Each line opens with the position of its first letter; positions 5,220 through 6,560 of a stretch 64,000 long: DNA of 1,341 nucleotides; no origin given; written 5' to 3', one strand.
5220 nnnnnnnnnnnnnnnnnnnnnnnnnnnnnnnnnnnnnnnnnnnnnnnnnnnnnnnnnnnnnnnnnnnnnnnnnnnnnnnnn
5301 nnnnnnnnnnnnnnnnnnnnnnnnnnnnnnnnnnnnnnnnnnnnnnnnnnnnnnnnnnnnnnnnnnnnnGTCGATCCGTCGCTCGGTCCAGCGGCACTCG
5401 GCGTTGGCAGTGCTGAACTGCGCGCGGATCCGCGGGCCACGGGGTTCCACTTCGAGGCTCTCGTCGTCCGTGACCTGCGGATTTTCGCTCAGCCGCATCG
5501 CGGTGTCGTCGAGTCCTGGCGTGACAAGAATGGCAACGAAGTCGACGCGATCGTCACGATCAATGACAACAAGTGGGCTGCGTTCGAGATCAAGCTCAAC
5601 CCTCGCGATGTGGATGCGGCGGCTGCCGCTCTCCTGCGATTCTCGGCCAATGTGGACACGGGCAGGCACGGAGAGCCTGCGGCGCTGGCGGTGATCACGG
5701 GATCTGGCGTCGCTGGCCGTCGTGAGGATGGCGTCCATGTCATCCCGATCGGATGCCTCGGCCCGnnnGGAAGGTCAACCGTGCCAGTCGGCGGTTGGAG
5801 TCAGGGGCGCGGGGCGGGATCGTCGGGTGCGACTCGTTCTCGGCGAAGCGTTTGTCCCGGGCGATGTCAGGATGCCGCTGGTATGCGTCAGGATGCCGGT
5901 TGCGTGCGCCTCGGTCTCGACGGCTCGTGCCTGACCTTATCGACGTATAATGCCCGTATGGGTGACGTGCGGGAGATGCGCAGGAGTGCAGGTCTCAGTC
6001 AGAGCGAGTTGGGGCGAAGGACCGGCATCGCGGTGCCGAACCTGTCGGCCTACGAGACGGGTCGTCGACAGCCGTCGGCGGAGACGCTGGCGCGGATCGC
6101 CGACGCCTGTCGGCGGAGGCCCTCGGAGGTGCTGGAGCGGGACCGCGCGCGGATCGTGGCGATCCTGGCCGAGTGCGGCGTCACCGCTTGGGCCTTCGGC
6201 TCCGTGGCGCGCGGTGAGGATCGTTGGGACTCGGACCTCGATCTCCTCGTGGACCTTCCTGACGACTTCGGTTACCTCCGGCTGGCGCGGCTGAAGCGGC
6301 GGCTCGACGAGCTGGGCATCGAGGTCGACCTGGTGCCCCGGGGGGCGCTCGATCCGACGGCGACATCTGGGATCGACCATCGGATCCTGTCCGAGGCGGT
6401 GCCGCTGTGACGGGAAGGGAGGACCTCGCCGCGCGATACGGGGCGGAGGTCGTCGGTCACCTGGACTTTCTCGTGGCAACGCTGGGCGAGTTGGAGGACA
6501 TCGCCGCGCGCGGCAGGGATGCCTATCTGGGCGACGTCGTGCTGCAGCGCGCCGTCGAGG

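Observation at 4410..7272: Lower-GC three-gene insertion (COG1373-type AAA ATPase with nuclease-like tail plus HTH-MNT/HEPN pair) splitting a glycan-utilisation locus: candidate defence/addiction island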

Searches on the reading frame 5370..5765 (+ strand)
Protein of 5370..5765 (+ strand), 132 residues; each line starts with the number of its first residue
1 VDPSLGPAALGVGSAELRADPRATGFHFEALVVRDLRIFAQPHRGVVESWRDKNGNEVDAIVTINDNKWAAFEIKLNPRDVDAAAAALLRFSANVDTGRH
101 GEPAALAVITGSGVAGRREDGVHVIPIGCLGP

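Call 55: predict_structure(alignment_id=A3)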
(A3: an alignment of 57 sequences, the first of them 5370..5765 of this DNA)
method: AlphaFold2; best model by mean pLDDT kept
length: 132 residues; sequences in the alignment: 57
mean_pLDDT: 84.1   pTM: 0.77
mean pLDDT of the five models: 84.1, 82.0, 79.7, 78.3, 66.7
residues with pLDDT >= 90: 78; 70-90: 27; 50-70: 21; < 50: 6
segments of 3 or more residues with pLDDT < 50: 1-5
pLDDT, mean of each block of 10 residues (from residue 1): 47 58 72 91 93 86 92 94 96 93 96 90 91 55
secondary structure, 60 per line:
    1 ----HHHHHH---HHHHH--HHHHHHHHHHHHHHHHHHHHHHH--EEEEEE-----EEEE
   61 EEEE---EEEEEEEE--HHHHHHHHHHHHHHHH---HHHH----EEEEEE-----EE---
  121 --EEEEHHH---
elements in order: H5-10 H14-18 H21-43 E46-51 E57-64 E68-75 H78-93 H97-100 E105-110 E123-126

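Call 62: fold_search(model_id=the predicted structure, library=pdb)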
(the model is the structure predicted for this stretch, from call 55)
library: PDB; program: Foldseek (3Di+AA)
matches with E <= 10: 483; with E <= 0.001: 0
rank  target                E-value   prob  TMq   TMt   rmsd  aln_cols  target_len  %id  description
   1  2p14                  6.4e-03  0.99  0.50  0.38   6.8       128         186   15  Crystal structure of small subunit (R.BspD6I2) of the heterodimeric restriction endonuclease R.BspD6I (released 2008-03-11)
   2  6hz4_N                8.9e-03  1.00  0.58  0.51   4.5       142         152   10  Structure of McrBC without DNA binding domains (one half of the full complex) (released 2019-07-24)
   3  6wxw_A                2.4e-02  0.98  0.52  0.22   4.7       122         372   16  crystal structure of apo Card1 (released 2020-12-30)
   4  8z4i_B                2.7e-02  0.98  0.50  0.20   4.5       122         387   16  crystal structure of Cdn1 in complex with cA3 (released 2026-02-04)
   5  6sce_A                3.1e-02  0.99  0.53  0.13   4.1       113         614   15  Structure of a Type III CRISPR defence DNA nuclease activated by cyclic oligoadenylate (released 2020-02-19)
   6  6xl1_A                5.9e-02  0.94  0.55  0.22   4.7       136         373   18  crystal structure of cA4-activated Card1(D294N) (released 2020-12-30)
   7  8q44_B                6.8e-02  0.96  0.56  0.20   4.8       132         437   13  Crystal structure of cA4-bound Can2 (E364R) in complex with oligo-T DNA (released 2023-11-22)
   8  6ut7_G                7.2e-02  0.92  0.51  0.19   4.4       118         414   11  Fitted model for the tetradecameric assembly of Thermococcus gammatolerans McrB AAA+ hexamers with bound McrC (released 2020-10-21)
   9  3fov                  7.2e-02  0.82  0.34  0.41   4.0        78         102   17  Crystal structure of protein RPA0323 of unknown function from Rhodopseudomonas palustris (released 2009-01-13)
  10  2qed                  8.8e-02  0.51  0.25  0.15   6.2        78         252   13  Crystal structure of Salmonella thyphimurium LT2 glyoxalase II (released 2007-10-09)
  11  6lj8                  9.4e-02  0.15  0.19  0.13   9.0        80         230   11  Crystal structure of NDM-1 in complex with D-captopril derivative wss04134 (released 2020-12-16)
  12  8q42_A                1.1e-01  0.90  0.54  0.19   5.0       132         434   11  Crystal structure of cA4-bound Can2 (E341A) in complex with oligo-A DNA (released 2023-11-22)
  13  5nbk_C                1.1e-01  0.23  0.21  0.15   7.5        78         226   10  NDM-1 metallo-beta-lactamase: a parsimonious interpretation of the diffraction data (released 2018-10-03)
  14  2vld_B                1.2e-01  0.66  0.32  0.20   4.1        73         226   16  crystal structure of a repair endonuclease from Pyrococcus abyssi (released 2009-05-19)
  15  6q30_B                1.2e-01  0.18  0.20  0.13   6.5        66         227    9  Crystal structure of NDM-1 beta-lactamase in complex with boronic inhibitor cpd 5 (released 2019-04-24)
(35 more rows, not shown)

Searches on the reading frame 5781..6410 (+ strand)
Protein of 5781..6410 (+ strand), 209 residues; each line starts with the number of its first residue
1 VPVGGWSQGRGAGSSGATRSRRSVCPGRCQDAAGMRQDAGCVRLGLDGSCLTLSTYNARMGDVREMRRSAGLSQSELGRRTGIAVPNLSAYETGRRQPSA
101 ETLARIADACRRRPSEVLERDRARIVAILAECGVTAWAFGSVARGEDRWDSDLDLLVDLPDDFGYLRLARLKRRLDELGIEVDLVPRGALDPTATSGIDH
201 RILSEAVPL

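Call 3: search_protein_families(library=pfam, proteins=[window:5781-6410:+], max_evalue=0.01)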
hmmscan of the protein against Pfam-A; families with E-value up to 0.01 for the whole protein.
window:5781-6410:+ (209 aa): 7 families
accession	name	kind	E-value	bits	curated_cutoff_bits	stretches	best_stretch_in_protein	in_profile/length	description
PF01381.28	HTH_3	-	6.6e-14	52.1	23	1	63-116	1-54/55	Helix-turn-helix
PF13560.12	HTH_31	-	3.7e-12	46.8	27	1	64-117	7-61/64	Helix-turn-helix domain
PF01909.29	NTP_transf_2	-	1.9e-09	38.2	21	1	133-191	14-78/93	Nucleotidyltransferase domain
PF13443.12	HTH_26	-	2.7e-07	31.2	22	1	64-120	3-60/63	Cro/C1-type HTH DNA-binding domain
PF18765.7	Polbeta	-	1.4e-06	28.8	26.9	1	135-203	15-81/93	Polymerase beta, Nucleotidyltransferase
PF12844.13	HTH_19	-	3.4e-06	27.3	30.2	1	63-107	4-48/64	Helix-turn-helix domain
PF13744.12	HTH_37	-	0.0035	17.5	27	0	62-95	22-55/80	Helix-turn-helix domain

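Call 4: search_protein_families(library=padloc, proteins=[window:5781-6410:+], max_evalue=0.01)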
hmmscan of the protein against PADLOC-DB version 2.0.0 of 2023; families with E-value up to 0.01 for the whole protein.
window:5781-6410:+ (209 aa): 22 families
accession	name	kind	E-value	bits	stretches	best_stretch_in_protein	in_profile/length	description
PDLC04904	PDC-S09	-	2.2e-17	61.1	1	115-208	6-97/104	-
PDLC04902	PDC-S09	-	2.6e-15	54.5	1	117-206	4-92/97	-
PDLC04906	PDC-S09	-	2.7e-09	35.3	1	138-201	29-94/98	-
PDLC03952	RmrA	-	4.4e-08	30.4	1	63-111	27-75/395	-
PDLC02926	HTH_VI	-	6.7e-08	30.7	1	63-109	6-52/92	-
PDLC04142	capH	-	7.3e-08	31.4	1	63-135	11-74/103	capH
PDLC03951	RmrA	-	2.5e-06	24.7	1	64-110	14-60/400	-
PDLC04905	PDC-S09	-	8.7e-06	24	1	117-191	4-83/101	-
PDLC03949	RmrA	-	1.2e-05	22.4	1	67-111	11-55/363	-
PDLC04369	PDC-M05A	-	1.9e-05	22.4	1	112-168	86-137/201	-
PDLC04368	PDC-M05A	-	5.7e-05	21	1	130-157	104-131/201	-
PDLC03954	RmrA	-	7e-05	19.9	1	63-111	15-63/380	-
PDLC03947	RmrA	-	0.00011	19.2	1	63-108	16-61/383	-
PDLC04903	PDC-S09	-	0.00013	20.3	1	138-163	31-56/108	-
PDLC03955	RmrA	-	0.00013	19.3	1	66-110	28-72/371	-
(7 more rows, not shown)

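Call 5: search_protein_families(library=ncbifam, proteins=[window:5781-6410:+], max_evalue=0.01)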
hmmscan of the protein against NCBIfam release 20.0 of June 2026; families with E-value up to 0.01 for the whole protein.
window:5781-6410:+ (209 aa): 10 families
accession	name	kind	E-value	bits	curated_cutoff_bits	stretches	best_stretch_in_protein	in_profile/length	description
NF041951.1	phage_RstR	subfamily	5.7e-09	36.2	80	1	64-109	8-53/108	RstR family transcriptional repressor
NF047752.1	MntA_antitoxin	equivalog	8.2e-08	32.1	60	1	135-187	9-62/106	type VII toxin-antitoxin system MntA family adenylyltransferase antitoxin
TIGR03830.1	CxxCG_CxxCG_HTH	subfamily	8.2e-06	25.6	61.8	1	62-102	69-109/127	type II TA system antitoxin MqsA family protein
NF006015.0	PRK08154.1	subfamily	0.00038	19.7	204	1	58-122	29-94/314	anaerobic benzoate catabolism transcriptional regulator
NF007257.0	PRK09706.1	subfamily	0.00092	19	101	1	63-119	10-66/135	transcriptional repressor DicA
NF007481.0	PRK10072.1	equivalog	0.00094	19.6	110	1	52-103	27-78/96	HTH-type transcriptional regulator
TIGR03070.1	couple_hipB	subfamily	0.0012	18.8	71.65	1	63-109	7-53/58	type II toxin-antitoxin system Y4mF family antitoxin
NF041265.1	NadS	equivalog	0.0017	18.6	60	1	60-112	32-83/94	NadS family protein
NF010465.0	PRK13890.1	equivalog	0.0043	17.1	96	1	68-118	15-65/121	conjugal transfer protein TrbA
NF051895.1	anti_phage_HalB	equivalog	0.0082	15.8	190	0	139-157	5-23/211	anti-phage Hailong system nucleotidyltransferase HalB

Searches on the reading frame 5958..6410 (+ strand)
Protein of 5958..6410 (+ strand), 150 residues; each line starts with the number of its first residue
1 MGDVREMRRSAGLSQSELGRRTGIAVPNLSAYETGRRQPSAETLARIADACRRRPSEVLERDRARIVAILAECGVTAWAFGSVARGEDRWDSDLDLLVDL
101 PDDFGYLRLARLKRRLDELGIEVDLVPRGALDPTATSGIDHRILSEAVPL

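Call 43: find_homologous_proteins(query=window:5958-6410:+, max_evalue=0.00001)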
Query window:5958-6410:+ (150 aa): 1876 proteins with E <= 0.00001 among 3638 candidates; the best 120 are listed.
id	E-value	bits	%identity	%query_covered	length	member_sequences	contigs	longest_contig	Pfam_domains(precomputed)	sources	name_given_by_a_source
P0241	3.1e-90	317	100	100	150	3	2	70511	PF18765.8,PF12844.14,PF01381.29,PF13560.13,PF13443.13,PF01909.30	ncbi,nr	ncbi:MAG TPA: helix-turn-helix transcriptional regulator [Arachnia sp.]|nr:helix-turn-helix transcri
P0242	9.9e-71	254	83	99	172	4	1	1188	PF18765.8,PF12844.14,PF01381.29,PF13560.13,PF13443.13,PF01909.30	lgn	-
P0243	2.4e-68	246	77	100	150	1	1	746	PF18765.8,PF12844.14,PF01381.29,PF13560.13,PF13443.13,PF01909.30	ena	-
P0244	1.8e-38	149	55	96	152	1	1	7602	PF18765.8,PF12844.14,PF01381.29,PF13560.13,PF01909.30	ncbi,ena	-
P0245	2.5e-38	149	58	94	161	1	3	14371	PF18765.8,PF12844.14,PF01381.29,PF13560.13,PF01909.30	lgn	-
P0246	7.2e-38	148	55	98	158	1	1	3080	PF18765.8,PF12844.14,PF01381.29,PF13560.13,PF01909.30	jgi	jgi:uncharacterized protein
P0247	4.0e-37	145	57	94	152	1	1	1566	PF18765.8,PF12844.14,PF01381.29,PF13560.13,PF01909.30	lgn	-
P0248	5.6e-37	145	54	98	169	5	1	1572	PF18765.8,PF12844.14,PF01381.29,PF13560.13,PF01909.30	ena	-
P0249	2.6e-36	142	54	98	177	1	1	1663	PF18765.8,PF12844.14,PF01381.29,PF13560.13,PF01909.30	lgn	-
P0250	2.9e-35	139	55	94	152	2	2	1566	PF18765.8,PF12844.14,PF01381.29,PF13560.13,PF01909.30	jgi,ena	-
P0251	3.4e-35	139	52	98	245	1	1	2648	PF18765.8,PF12844.14,PF01381.29,PF13560.13,PF13443.13,PF01909.30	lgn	-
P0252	8.4e-35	138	52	97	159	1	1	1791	PF18765.8,PF12844.14,PF01381.29,PF13560.13,PF01909.30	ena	-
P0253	7.5e-33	131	53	96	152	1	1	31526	PF18765.8,PF12844.14,PF01381.29,PF13560.13,PF01909.30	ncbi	-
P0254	5.1e-32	129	50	100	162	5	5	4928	PF18765.8,PF12844.14,PF01381.29,PF13560.13,PF13443.13,PF01909.30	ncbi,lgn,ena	-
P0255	4.0e-30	122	51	100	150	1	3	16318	PF18765.8,PF12844.14,PF01381.29,PF13560.13,PF01909.30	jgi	jgi:predicted nucleotidyltransferase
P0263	7.0e-25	105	47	100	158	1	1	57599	PF18765.8,PF12844.14,PF01381.29,PF13560.13,PF01909.30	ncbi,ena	-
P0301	4.6e-22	96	45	78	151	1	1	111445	PF18765.8,PF12844.14,PF01381.29,PF13560.13,PF01909.30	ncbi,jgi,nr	ncbi:MAG: XRE family transcriptional regulator [Propionibacteriaceae bacterium]|jgi:predicted nucleo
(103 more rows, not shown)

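Call 44: find_encoding_contigs(protein=P0253, flank=5000, max_places=3)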
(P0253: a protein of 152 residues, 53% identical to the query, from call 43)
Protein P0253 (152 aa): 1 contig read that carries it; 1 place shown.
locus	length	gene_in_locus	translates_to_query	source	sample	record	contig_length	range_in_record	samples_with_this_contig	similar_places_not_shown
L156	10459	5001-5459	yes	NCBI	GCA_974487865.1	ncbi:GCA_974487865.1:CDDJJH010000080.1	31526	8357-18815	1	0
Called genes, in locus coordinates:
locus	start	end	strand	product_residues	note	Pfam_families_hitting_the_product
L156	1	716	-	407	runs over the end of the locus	PF01053:Cys_Met_Meta_PP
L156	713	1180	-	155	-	PF00581:Rhodanese (faint)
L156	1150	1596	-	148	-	-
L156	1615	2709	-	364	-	PF02463:SMC_N (faint), PF11398:DUF2813 (faint), PF13175:AAA_15, PF13304:AAA_21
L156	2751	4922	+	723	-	PF03176:MMPL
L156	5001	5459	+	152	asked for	PF01381:HTH_3, PF12844:HTH_19 (weak), PF13560:HTH_31, PF01909:NTP_transf_2, PF18765:Polbeta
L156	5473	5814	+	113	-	PF01934:HepT-like (weak)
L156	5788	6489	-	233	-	-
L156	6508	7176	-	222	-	PF03061:4HBT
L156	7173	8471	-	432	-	PF00709:Adenylsucc_synt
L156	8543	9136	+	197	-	-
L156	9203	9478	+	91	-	-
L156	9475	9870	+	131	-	-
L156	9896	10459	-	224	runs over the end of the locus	-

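Call 45: find_encoding_contigs(protein=P0263, flank=5000, max_places=3)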
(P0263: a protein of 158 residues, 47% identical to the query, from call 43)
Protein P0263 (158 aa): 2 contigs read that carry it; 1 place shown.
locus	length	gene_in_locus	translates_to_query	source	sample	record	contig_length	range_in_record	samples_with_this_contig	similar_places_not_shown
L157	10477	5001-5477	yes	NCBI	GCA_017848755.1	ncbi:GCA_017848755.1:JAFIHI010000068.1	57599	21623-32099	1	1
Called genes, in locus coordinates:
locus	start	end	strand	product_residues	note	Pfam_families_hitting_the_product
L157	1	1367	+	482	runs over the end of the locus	PF01425:Amidase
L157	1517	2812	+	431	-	PF02040:ArsB, PF03600:CitMHS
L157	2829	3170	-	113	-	PF09966:DUF2200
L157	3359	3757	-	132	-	PF01850:PIN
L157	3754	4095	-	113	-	-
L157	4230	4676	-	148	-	PF01850:PIN (weak)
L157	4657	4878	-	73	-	-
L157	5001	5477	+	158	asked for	PF01381:HTH_3, PF12844:HTH_19, PF13560:HTH_31, PF01909:NTP_transf_2, PF18765:Polbeta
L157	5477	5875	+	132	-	PF01934:HepT-like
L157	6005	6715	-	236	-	PF01625:PMSR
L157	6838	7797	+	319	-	PF00248:Aldo_ket_red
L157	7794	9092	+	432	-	PF07690:MFS_1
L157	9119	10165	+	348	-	PF03186:CobD_Cbib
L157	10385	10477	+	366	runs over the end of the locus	PF01497:Peripla_BP_2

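Call 46: find_encoding_contigs(protein=P0301, flank=5000, max_places=3)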
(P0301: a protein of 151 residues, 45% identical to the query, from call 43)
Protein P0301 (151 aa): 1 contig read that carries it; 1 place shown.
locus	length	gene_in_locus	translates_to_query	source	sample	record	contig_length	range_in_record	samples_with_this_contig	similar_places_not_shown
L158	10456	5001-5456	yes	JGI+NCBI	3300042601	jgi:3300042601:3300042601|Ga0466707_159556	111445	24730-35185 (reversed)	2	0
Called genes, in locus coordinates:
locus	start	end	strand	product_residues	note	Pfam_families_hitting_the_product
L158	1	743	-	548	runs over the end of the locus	PF00496:SBP_bac_5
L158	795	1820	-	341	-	PF01208:URO-D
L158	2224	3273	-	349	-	PF00586:AIRS, PF02769:AIRS_C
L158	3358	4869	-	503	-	PF00310:GATase_2 (weak), PF13522:GATase_6, PF13537:GATase_7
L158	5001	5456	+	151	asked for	PF12844:HTH_19, PF13560:HTH_31, PF01381:HTH_3, PF01909:NTP_transf_2, PF18765:Polbeta (weak)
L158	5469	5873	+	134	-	PF01934:HepT-like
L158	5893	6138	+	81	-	-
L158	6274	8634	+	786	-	-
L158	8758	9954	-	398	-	PF22660:RS_preATP-grasp-like, PF02222:ATP-grasp, PF02655:ATP-grasp_3 (faint), PF02786:CPSase_L_D2, PF07478:Dala_Dala_lig_C (weak), PF21244:PurT_C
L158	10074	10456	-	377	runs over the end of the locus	PF07907:YibE_F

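Call 67: search_solved_structures(query=window:5958-6410:+, max_evalue=1, show_alignments=2)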
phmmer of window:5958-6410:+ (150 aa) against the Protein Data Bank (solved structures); distinct sequences matched with E-value up to 1: 37.
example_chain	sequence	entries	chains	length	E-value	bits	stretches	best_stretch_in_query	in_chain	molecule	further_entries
1wot_A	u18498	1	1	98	1.7e-10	44.1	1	60-150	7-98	PUTATIVE MINIMAL NUCLEOTIDYLTRANSFERASE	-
8tac_A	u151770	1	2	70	4.1e-05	26.6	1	3-49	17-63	DBP48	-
6jq1_A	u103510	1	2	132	6.6e-05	25.9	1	4-56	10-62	Transcriptional regulator, XRE family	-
6rnz_A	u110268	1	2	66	0.00027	24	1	4-59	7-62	HTH-type transcriptional regulator DdrOC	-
6rmq_A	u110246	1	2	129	0.0012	21.9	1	4-60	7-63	HTH-type transcriptional regulator DdrOC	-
6rnx_A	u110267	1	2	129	0.0012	21.9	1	4-59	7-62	HTH-type transcriptional regulator DdrOC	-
1no5_A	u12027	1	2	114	0.0015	21.5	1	74-125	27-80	Hypothetical protein HI0073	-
7t8i_A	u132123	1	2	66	0.0019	21.2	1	4-49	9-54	Phage element (ICEBs1)transcriptional regulator (Xre family)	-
6af3_B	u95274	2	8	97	0.0041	20.1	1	2-50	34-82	HigA antitoxin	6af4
4yba_A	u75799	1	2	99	0.0063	19.5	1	8-62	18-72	Regulatory protein C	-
9xbd_E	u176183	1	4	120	0.0068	19.4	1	71-126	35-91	Nucleotidyltransferase domain-containing protein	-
1adr_A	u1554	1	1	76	0.013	18.5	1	4-64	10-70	P22 C2 REPRESSOR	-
2p5t_A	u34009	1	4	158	0.025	17.6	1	3-47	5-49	Putative transcriptional regulator PezA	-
28tn_A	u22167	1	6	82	0.026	17.5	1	2-54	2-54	lambda repressor-like protein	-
3jxb_C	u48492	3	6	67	0.03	17.3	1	4-61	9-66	Repressor protein C2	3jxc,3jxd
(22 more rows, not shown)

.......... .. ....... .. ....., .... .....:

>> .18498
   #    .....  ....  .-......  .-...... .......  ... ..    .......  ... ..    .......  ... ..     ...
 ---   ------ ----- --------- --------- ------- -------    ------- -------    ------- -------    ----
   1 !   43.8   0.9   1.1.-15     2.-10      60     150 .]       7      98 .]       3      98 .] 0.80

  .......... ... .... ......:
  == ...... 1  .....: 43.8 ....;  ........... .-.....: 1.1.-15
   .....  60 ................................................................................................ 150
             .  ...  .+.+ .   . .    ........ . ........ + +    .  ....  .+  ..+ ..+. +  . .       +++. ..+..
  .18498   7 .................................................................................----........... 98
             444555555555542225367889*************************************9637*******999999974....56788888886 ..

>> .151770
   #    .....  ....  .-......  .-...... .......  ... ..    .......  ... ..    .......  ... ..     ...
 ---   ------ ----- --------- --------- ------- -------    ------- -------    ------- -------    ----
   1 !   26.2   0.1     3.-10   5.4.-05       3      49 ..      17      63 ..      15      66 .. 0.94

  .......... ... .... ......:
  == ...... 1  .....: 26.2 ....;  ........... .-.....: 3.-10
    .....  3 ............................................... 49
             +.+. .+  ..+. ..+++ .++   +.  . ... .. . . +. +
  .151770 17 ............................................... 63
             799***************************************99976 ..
